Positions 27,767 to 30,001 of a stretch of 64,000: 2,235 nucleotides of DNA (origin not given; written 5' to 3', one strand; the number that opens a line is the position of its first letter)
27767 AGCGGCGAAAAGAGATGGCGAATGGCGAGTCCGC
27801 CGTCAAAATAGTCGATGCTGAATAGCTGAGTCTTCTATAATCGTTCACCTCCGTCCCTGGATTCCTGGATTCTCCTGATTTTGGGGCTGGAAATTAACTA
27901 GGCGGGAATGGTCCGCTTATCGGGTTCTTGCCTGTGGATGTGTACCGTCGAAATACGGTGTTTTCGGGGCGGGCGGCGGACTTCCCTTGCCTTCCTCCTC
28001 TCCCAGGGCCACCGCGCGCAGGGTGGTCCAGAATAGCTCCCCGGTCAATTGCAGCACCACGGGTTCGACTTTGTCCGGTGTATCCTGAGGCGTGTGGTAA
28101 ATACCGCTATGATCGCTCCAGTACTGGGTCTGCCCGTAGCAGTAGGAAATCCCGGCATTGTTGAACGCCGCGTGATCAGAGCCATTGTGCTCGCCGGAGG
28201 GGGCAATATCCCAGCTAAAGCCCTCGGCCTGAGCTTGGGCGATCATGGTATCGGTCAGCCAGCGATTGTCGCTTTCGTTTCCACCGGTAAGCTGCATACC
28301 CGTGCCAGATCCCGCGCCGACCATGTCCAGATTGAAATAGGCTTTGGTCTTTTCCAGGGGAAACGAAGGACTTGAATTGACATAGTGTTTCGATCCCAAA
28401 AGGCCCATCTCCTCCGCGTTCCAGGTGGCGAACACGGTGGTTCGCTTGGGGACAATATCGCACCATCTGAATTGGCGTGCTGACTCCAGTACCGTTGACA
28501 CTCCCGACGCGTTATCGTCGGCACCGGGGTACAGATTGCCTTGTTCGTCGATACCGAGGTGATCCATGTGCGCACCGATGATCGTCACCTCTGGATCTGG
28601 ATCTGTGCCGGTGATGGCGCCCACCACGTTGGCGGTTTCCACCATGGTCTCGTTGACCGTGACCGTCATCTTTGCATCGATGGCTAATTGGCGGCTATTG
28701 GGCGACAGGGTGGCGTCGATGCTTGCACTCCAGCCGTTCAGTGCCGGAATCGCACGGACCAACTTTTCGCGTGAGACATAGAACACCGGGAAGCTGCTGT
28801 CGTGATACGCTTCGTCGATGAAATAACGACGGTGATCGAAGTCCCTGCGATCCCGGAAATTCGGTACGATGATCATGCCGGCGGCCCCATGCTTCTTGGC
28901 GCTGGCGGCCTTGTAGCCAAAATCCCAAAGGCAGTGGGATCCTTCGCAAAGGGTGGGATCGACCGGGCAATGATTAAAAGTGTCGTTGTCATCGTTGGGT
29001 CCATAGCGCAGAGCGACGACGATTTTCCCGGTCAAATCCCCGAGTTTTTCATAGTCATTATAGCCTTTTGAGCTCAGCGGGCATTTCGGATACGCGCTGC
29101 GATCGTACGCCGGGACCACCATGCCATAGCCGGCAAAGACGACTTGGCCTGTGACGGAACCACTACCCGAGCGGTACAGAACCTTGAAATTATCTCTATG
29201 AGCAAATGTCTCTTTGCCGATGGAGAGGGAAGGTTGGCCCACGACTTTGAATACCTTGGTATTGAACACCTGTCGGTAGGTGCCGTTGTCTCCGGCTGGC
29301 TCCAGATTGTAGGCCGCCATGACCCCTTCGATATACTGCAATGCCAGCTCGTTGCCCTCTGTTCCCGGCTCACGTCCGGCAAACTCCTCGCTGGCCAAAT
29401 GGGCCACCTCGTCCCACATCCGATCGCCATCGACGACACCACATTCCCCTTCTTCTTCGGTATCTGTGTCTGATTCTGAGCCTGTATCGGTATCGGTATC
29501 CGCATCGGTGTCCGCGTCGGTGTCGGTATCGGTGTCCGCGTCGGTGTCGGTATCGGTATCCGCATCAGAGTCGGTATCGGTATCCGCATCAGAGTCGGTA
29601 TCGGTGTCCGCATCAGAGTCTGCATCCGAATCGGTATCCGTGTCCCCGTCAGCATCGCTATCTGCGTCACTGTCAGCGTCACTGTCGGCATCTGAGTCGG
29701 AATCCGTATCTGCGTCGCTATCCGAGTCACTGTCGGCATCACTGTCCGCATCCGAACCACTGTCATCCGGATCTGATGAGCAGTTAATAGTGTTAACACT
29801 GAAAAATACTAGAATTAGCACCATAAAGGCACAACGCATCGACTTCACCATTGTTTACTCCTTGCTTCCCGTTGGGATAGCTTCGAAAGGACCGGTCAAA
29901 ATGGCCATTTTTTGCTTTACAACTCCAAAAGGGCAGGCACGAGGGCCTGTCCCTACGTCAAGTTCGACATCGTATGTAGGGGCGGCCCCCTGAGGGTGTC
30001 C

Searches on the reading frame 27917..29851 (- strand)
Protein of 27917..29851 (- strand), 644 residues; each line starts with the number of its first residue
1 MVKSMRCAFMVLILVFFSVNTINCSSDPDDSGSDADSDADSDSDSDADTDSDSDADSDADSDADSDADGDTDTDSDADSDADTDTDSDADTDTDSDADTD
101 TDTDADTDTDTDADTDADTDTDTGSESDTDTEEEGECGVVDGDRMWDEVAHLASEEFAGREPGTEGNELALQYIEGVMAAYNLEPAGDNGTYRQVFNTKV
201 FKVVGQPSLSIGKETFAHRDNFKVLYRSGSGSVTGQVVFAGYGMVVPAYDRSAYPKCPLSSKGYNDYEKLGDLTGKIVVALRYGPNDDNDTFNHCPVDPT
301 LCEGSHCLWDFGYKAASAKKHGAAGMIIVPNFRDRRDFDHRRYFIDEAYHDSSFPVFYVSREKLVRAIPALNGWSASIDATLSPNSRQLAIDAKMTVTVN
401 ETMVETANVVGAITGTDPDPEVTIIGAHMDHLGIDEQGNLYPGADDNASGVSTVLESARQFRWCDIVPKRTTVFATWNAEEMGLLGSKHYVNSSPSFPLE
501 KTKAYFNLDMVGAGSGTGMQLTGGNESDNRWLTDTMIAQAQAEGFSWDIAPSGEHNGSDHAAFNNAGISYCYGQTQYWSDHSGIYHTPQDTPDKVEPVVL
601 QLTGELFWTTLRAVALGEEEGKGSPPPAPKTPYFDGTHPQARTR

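Call 62: search_protein_families(library=pfam, proteins=[window:27917-29851:-], max_evalue=0.00001)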
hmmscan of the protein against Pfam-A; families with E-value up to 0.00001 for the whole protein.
window:27917-29851:- (644 aa): 2 families
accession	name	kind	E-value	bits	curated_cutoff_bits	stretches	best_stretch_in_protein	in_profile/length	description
PF04389.22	Peptidase_M28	-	1.3e-39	136.4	21.3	1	408-608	1-190/193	Peptidase family M28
PF02225.27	PA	-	4.9e-07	30.2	23.9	1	257-363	13-91/95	PA domain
